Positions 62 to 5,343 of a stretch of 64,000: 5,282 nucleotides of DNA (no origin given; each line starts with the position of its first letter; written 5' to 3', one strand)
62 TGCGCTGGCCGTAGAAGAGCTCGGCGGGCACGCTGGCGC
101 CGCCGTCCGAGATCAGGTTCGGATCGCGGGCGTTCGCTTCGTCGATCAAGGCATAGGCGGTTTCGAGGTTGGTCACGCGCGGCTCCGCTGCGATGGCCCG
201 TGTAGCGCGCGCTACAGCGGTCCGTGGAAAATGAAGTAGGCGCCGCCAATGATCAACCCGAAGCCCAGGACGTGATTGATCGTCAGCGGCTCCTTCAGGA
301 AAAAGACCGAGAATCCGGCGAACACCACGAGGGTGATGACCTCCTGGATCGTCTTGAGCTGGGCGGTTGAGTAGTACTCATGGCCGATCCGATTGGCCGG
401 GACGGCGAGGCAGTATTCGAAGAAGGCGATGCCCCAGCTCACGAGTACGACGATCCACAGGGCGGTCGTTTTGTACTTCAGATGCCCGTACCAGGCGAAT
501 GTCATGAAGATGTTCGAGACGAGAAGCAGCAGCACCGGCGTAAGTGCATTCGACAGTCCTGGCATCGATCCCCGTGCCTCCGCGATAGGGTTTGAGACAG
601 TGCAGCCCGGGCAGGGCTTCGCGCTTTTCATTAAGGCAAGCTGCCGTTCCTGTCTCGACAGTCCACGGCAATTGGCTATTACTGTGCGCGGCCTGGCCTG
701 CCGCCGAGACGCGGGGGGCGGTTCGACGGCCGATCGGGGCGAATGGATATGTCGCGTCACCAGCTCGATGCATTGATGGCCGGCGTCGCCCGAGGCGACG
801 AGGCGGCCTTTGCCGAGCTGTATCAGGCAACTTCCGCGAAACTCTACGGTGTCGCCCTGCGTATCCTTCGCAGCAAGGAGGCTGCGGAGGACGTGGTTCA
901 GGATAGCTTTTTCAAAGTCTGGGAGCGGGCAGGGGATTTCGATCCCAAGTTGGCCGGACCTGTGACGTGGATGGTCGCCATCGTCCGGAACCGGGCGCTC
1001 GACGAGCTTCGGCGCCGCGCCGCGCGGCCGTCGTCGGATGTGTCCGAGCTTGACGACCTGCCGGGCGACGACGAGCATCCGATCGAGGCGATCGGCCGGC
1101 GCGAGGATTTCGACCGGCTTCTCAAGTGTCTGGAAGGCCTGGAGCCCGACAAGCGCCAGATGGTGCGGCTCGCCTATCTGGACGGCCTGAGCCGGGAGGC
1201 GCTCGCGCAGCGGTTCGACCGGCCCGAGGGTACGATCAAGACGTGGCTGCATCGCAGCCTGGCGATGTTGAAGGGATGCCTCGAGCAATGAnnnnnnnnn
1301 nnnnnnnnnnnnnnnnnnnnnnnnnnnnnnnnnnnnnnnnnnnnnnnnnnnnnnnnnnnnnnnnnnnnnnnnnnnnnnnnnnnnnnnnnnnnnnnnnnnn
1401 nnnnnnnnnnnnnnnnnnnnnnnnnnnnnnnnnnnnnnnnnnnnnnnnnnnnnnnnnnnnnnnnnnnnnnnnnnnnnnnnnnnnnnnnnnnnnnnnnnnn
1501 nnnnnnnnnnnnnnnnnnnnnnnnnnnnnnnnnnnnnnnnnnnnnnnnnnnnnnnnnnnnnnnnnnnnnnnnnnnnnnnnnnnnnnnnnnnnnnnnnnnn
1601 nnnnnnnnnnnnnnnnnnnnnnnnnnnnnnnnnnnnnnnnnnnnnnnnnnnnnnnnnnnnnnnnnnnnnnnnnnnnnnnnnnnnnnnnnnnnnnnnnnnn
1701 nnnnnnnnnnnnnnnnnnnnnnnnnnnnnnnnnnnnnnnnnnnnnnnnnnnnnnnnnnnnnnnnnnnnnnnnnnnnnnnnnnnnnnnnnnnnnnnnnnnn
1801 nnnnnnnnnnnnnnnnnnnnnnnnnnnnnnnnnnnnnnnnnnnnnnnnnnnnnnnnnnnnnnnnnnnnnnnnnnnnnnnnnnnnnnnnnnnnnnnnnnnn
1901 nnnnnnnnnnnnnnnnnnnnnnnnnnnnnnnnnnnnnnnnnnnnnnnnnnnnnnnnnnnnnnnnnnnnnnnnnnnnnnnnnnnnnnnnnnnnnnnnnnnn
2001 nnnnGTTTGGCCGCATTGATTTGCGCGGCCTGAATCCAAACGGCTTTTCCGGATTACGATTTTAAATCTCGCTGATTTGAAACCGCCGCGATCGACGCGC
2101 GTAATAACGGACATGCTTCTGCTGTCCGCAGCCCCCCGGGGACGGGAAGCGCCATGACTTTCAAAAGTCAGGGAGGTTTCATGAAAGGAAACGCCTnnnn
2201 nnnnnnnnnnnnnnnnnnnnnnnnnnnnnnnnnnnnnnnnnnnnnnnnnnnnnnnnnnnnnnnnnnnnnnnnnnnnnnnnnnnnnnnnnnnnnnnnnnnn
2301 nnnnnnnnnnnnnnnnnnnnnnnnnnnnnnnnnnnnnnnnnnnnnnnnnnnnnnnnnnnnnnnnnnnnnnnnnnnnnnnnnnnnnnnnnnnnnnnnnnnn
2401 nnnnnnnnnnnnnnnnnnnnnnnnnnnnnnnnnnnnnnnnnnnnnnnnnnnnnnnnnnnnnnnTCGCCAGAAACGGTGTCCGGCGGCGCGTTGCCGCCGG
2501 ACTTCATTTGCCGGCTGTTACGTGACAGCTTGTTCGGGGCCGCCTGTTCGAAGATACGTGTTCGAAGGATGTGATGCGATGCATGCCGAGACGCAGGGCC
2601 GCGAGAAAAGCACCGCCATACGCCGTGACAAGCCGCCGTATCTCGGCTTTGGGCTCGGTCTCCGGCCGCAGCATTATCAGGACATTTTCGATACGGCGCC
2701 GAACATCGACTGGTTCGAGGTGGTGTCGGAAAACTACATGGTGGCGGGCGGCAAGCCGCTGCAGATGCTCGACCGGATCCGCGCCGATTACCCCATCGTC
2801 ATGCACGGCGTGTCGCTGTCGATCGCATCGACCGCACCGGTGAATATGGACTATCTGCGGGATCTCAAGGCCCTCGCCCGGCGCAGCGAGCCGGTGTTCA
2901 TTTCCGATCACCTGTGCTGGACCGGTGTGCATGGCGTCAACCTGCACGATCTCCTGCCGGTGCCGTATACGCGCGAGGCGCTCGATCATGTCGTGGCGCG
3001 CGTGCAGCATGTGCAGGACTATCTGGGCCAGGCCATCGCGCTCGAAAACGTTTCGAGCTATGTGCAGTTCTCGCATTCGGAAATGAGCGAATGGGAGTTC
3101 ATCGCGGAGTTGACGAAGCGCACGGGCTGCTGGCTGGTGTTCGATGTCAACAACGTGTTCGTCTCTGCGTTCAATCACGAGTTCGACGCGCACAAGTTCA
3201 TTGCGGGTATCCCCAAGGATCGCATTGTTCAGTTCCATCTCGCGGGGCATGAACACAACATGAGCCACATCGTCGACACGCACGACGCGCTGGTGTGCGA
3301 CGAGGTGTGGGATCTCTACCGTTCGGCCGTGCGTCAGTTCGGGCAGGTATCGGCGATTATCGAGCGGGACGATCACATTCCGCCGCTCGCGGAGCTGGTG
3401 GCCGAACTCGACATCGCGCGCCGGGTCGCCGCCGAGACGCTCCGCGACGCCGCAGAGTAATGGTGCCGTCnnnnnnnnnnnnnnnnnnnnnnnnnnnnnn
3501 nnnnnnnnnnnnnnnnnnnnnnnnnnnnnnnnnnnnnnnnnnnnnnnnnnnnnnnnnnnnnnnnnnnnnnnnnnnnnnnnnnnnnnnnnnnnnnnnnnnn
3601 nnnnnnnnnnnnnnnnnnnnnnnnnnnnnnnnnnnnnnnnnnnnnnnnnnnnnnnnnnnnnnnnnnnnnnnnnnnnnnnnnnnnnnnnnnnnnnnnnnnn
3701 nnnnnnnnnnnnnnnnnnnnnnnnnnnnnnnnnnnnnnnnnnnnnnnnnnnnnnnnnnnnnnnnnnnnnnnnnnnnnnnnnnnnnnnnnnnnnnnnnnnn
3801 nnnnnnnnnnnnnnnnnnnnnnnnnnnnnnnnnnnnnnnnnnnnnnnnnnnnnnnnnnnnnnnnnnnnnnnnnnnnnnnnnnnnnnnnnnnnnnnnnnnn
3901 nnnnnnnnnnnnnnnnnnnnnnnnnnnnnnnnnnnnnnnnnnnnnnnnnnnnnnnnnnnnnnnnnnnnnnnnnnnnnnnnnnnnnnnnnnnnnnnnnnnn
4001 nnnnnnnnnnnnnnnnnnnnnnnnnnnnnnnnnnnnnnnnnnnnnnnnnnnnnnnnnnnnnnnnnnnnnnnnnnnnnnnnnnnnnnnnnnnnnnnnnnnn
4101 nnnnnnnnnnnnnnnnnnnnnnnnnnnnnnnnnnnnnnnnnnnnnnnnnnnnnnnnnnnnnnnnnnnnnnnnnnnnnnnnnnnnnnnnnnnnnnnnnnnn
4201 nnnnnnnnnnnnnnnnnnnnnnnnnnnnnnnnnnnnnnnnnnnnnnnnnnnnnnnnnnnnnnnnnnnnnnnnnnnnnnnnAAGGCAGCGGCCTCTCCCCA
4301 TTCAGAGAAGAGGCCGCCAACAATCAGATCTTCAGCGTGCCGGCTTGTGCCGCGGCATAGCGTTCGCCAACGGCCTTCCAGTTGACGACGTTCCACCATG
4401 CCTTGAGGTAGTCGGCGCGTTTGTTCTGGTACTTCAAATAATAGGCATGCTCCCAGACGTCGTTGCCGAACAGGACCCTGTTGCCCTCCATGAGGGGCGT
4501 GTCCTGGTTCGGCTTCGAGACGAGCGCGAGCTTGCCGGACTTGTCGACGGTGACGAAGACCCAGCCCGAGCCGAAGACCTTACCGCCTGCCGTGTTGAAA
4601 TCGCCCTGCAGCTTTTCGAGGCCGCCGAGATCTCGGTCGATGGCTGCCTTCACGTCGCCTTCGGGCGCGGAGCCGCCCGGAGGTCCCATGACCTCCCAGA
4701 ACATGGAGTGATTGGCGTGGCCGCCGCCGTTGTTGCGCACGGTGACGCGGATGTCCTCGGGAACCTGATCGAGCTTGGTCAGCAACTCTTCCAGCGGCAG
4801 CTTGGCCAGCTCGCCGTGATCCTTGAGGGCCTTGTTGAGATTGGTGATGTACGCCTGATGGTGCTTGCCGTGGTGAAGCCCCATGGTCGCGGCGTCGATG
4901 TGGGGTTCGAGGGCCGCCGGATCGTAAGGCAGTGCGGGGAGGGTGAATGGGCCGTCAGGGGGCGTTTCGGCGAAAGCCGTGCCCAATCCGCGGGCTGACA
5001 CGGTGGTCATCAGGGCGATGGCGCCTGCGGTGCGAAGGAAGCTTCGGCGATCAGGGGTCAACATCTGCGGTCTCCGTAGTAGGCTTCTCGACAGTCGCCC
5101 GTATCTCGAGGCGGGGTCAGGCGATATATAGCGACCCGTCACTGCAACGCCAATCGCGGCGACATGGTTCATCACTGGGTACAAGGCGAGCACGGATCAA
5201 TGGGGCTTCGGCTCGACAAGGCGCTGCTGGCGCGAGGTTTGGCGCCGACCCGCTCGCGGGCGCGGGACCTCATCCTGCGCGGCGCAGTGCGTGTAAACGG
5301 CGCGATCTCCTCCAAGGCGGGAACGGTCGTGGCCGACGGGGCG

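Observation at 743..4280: ECF sigma/anti-sigma + secreted Cys-repeat peptide + DUF692 (MNIO) + DUF2063: a bufferin-type periplasmic RiPP metallophore cluster without DoxX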

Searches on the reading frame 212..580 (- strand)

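Call 3: search_protein_families(library=pfam, proteins=[window:212-580:-], max_evalue=0.01)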
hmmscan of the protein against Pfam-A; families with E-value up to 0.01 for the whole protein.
window:212-580:- (122 aa): 2 families
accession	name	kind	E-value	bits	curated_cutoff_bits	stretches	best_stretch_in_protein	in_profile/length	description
PF04342.18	DMT_6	-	1.6e-47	160.5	25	1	15-118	1-104/104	Putative member of DMT superfamily (DUF486)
PF00892.27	EamA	-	2.2e-05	25.2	28.2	1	17-118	37-134/135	EamA-like transporter family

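Call 4: search_protein_families(library=ncbifam, proteins=[window:212-580:-], max_evalue=0.01)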
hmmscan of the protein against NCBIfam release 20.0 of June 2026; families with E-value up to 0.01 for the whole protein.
window:212-580:- (122 aa): 0 families

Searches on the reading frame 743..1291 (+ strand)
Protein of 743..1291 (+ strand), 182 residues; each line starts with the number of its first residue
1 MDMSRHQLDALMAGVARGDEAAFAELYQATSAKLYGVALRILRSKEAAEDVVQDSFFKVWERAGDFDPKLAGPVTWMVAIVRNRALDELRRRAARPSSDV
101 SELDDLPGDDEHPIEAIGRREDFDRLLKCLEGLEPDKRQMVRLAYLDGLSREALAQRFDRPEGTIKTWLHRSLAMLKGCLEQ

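Call 3: search_protein_families(library=pfam, proteins=[window:743-1291:+], max_evalue=0.01)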
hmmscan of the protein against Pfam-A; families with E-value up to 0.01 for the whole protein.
window:743-1291:+ (182 aa): 6 families
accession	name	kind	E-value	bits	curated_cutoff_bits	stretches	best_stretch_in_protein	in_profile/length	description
PF04542.20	Sigma70_r2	-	3.2e-18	65.7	24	1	26-93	1-69/71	Sigma-70 region 2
PF08281.18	Sigma70_r4_2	-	8.7e-13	48.2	25.7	1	124-176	2-54/54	Sigma-70, region 4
PF04545.22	Sigma70_r4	-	6.6e-07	29.2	24.1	1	129-177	1-49/50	Sigma-70, region 4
PF07638.17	Sigma70_ECF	-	3.8e-06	27.4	21.1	1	10-167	6-170/185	ECF sigma factor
PF13384.12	HTH_23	-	0.00017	21.7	24.6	1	136-171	6-40/50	Homeodomain-like domain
PF13518.12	HTH_28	-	0.0016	18.9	25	1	137-171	2-35/52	Helix-turn-helix domain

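Call 4: search_protein_families(library=ncbifam, proteins=[window:743-1291:+], max_evalue=0.01)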
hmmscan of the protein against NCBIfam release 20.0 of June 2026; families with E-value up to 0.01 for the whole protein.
window:743-1291:+ (182 aa): 89 families (the best 25 are shown)
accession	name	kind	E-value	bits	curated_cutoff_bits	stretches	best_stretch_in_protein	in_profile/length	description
NF009167.0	PRK12514.1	equivalog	9.6e-48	162.5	265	1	6-181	5-179/180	RNA polymerase sigma factor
NF009186.0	PRK12534.1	equivalog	3.4e-46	157.4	267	1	10-182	14-187/187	RNA polymerase sigma factor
NF009189.0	PRK12537.1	equivalog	3e-41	140.9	261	1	6-181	8-182/182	RNA polymerase sigma factor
NF007228.0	PRK09646.1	subfamily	4.5e-38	130.9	226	1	4-181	13-191/194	ECF RNA polymerase sigma factor SigK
TIGR02937.1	sigma70-ECF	superfamily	2.5e-33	115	42.9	1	22-179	2-164/165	sigma-70 family RNA polymerase sigma factor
NF009172.0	PRK12519.1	subfamily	3.1e-33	115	222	1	3-181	11-190/194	RNA polymerase sigma factor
NF008893.0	PRK11924.2-3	equivalog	6.7e-33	113.7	331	1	5-180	5-180/181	RNA polymerase sigma factor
NF010500.0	PRK13919.1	subfamily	8e-32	110.9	226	1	9-180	11-183/186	putative RNA polymerase sigma E protein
NF004113.0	PRK05602.1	equivalog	5.7e-29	101.2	208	1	6-177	30-198/211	RNA polymerase sigma factor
NF009168.0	PRK12515.1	subfamily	1.3e-28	99.7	236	1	9-172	10-171/189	RNA polymerase sigma factor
NF009166.1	PRK12513.1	equivalog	1.1e-23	84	206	1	7-180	8-186/193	RNA polymerase sigma factor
TIGR02989.1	Sig-70_gvs1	subfamily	3.9e-23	82.1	124.55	1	22-179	2-157/158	RNA polymerase sigma-70 factor, Rhodopirellula/Verrucomicrobium family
NF007227.0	PRK09645.1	subfamily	9.1e-23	81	202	1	14-181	6-171/177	sigma-70 family RNA polymerase sigma factor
NF007225.0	PRK09643.1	equivalog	9.8e-23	80.9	190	1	10-180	16-182/204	RNA polymerase sigma factor SigM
NF008895.0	PRK11924.3-2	equivalog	2.2e-22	79.5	259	1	45-181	4-139/140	RNA polymerase sigma factor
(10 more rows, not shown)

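Call 43: search_solved_structures(query=window:743-1291:+, max_evalue=0.00001, show_alignments=2)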
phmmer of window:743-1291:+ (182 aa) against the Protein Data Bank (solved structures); distinct sequences matched with E-value up to 0.00001: 17.
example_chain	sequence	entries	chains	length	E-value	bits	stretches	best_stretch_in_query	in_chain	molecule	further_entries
4nqw_A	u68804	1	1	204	3.9e-24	88.6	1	7-181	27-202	ECF RNA polymerase sigma factor SigK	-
2q1z_A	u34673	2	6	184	4.2e-17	65.8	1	10-176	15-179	RpoE, ECF SigE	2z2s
8z6g_B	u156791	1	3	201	1.5e-13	54.2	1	4-175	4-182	RNA polymerase sigma factor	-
6in7_B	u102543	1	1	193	1.8e-13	53.9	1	6-175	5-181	RNA polymerase sigma-H factor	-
6dv9_F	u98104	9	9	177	7e-13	52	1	12-180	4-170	ECF RNA polymerase sigma factor SigL | RNA polymerase sigma factor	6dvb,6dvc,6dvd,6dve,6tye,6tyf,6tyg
5wuq_A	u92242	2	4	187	2.7e-12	50.1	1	14-177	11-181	ECF RNA polymerase sigma factor SigW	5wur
6jcy_F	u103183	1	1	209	1.5e-11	47.6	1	33-180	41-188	ECF RNA polymerase sigma factor SigH,ECF RNA polymerase sigma factor SigE,ECF RNA polymera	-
9m9d_F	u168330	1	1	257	1.5e-11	47.6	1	15-177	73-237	ECF RNA polymerase sigma factor SigE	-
9m9e_F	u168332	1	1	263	1.6e-11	47.5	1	15-177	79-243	ECF RNA polymerase sigma factor SigE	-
9m98_F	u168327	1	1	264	1.7e-11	47.5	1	15-177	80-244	ECF RNA polymerase sigma factor SigE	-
1or7_A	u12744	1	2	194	1.2e-10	44.7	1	10-173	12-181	RNA polymerase sigma-E factor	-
6jbq_F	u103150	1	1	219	1.4e-10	44.5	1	4-173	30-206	ECF RNA polymerase sigma-E factor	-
5zx2_F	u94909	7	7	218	3.4e-08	36.7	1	33-180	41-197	ECF RNA polymerase sigma factor SigH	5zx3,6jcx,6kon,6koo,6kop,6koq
6dxo_A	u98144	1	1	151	4.7e-08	36.3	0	16-91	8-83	RNA polymerase ECF-subfamily sigma factor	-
7qh5_A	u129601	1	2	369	1e-07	35.2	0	16-91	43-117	RNA polymerase sigma factor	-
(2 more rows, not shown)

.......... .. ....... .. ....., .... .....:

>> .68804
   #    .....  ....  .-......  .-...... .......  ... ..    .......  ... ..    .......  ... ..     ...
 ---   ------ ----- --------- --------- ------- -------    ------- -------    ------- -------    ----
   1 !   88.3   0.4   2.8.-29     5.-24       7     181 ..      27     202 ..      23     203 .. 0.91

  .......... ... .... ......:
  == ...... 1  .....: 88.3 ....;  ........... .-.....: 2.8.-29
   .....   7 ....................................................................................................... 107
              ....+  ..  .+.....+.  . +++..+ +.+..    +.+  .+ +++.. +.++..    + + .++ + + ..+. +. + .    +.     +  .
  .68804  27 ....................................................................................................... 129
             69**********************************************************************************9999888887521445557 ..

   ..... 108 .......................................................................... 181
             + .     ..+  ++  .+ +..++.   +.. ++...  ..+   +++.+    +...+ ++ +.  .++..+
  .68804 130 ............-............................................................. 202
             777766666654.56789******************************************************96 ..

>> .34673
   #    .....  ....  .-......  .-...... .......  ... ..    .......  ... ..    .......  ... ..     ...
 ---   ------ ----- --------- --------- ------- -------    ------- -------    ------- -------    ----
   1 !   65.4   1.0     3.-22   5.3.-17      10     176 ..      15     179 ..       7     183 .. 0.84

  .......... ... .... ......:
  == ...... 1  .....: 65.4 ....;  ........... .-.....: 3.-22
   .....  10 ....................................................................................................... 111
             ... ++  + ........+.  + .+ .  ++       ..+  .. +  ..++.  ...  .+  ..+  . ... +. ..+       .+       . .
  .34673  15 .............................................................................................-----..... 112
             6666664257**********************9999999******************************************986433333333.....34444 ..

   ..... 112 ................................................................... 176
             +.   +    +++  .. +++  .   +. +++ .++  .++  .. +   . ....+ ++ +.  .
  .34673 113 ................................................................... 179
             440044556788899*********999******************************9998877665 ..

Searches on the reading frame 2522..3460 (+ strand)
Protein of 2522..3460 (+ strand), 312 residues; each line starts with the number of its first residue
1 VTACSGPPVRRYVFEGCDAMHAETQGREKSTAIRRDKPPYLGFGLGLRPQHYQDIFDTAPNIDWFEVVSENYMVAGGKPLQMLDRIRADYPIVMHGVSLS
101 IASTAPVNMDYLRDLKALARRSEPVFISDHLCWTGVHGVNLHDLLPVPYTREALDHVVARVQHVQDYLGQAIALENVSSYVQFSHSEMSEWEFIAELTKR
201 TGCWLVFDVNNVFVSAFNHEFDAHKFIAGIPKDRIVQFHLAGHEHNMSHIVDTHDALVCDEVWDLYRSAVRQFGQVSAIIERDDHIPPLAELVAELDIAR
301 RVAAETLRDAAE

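Call 3: search_protein_families(library=pfam, proteins=[window:2522-3460:+], max_evalue=0.01)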
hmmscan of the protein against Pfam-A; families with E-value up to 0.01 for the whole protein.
window:2522-3460:+ (312 aa): 2 families
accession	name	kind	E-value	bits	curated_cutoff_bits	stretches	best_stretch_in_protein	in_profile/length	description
PF05114.20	MbnB_TglH_ChrH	-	2.9e-111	371.4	25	1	43-303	2-262/263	RiPP precursor modification enzyme MbnB/TglH/ChrH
PF01261.30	AP_endonuc_2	-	2.3e-06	28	31.1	1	111-297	66-244/249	Xylose isomerase-like TIM barrel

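Call 4: search_protein_families(library=ncbifam, proteins=[window:2522-3460:+], max_evalue=0.01)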
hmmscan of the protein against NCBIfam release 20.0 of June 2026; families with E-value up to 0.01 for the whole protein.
window:2522-3460:+ (312 aa): 5 families
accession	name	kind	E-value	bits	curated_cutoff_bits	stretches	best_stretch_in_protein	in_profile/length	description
NF050167.1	MNIO_BufB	equivalog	3.8e-114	380.4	310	1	43-299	1-261/262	MNIO family bufferin maturase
NF003818.2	PRK05409.1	equivalog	3.1e-79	266.3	360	1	43-300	2-261/264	HvfB family MNIO-type RiPP peptide maturase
NF050151.1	RiPP_MNIO_ApyH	equivalog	7e-24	84.4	400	1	53-279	23-254/283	multinuclear non-heme iron-dependent oxidative enzyme ApyH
TIGR04159.2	methbact_MbnB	equivalog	6.8e-22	78.2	325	1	61-301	22-257/261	methanobactin biosynthesis protein MbnB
NF050165.1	MNIO_ChrH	equivalog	2.1e-13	50.1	600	1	91-282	58-257/363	MNIO family chryseobactin maturase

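Call 36: search_solved_structures(query=window:2576-3460:+, max_evalue=0.001, show_alignments=1)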
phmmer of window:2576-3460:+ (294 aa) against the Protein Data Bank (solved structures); distinct sequences matched with E-value up to 0.001: 9.
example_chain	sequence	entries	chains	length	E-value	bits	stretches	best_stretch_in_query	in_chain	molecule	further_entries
3bww_A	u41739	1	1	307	8.8e-45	156.3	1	24-228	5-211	Protein of unknown function DUF692/COG3220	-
8hci_D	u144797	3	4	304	4.6e-19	71.9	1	43-262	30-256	DUF692 family protein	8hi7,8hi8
7fc0_B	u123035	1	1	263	3e-11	46.3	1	44-268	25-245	Methanobactin biosynthesis cassette protein MbnB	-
7fc0_E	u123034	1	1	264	3e-11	46.3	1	44-268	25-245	Methanobactin biosynthesis cassette protein MbnB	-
7dz9_B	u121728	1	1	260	1.3e-10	44.2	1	44-279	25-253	cpMbnB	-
7dz9_A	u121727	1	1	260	1.3e-10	44.1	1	44-279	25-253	MbnB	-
7tcr_A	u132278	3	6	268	1.8e-09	40.4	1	44-262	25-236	Methanobactin biosynthesis cassette protein MbnB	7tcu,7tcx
7tcw_A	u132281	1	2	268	2.5e-08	36.7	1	44-258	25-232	Methanobactin biosynthesis cassette protein MbnB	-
1bxc_A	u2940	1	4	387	0.0005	22.6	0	99-155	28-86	XYLOSE ISOMERASE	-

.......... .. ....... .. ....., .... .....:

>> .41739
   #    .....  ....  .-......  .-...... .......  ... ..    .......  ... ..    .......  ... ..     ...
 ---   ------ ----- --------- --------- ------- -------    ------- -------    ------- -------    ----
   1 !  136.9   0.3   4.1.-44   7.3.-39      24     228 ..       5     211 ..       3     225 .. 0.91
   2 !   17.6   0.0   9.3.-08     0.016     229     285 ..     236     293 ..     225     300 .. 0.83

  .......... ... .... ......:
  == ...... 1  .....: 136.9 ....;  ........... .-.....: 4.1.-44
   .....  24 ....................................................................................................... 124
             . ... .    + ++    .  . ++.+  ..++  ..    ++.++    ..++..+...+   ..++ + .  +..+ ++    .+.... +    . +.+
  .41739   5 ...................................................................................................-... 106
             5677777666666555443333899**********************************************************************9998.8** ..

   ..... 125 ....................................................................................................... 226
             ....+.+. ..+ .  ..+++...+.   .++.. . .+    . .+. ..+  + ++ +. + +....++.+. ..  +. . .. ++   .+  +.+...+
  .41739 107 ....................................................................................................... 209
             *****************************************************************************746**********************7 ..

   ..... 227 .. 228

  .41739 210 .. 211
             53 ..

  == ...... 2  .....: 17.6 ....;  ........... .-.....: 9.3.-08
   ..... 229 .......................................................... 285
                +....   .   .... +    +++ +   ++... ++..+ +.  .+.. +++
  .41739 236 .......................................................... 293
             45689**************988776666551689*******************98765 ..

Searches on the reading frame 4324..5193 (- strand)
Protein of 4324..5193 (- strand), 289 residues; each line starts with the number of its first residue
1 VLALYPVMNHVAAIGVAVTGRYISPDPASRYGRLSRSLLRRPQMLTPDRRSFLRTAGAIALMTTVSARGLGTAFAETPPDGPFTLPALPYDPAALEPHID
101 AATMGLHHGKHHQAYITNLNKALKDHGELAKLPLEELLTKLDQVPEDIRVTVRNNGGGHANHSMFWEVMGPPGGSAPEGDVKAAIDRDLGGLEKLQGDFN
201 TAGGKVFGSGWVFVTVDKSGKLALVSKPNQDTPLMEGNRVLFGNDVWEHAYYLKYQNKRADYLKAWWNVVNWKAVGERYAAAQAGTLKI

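Call 3: search_protein_families(library=pfam, proteins=[window:4324-5193:-], max_evalue=0.01)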
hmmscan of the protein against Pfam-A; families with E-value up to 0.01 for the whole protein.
window:4324-5193:- (289 aa): 3 families
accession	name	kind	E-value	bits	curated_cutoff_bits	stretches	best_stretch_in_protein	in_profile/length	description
PF02777.23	Sod_Fe_C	-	1.1e-35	122.1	20.9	1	177-278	1-102/102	Iron/manganese superoxide dismutases, C-terminal domain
PF00081.27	Sod_Fe_N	-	7.3e-29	100.5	27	1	83-169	2-81/82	Iron/manganese superoxide dismutases, alpha-hairpin domain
PF10518.14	TAT_signal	-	0.0045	17.3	22.7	0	47-65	2-20/21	TAT (twin-arginine translocation) pathway signal sequence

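Call 4: search_protein_families(library=ncbifam, proteins=[window:4324-5193:-], max_evalue=0.01)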
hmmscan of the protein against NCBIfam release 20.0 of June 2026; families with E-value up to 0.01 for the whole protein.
window:4324-5193:- (289 aa): 3 families
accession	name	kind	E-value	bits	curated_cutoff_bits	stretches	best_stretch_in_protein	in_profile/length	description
NF008177.0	PRK10925.1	equivalog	1.4e-70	237.3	363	1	83-282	3-205/206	superoxide dismutase [Mn]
NF007832.0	PRK10543.1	equivalog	2.7e-50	170.6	348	1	83-280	3-192/193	superoxide dismutase [Fe]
NF041312.1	Superox_dis_Halo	equivalog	1e-38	133.3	300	1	85-282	2-191/196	superoxide dismutase [Mn]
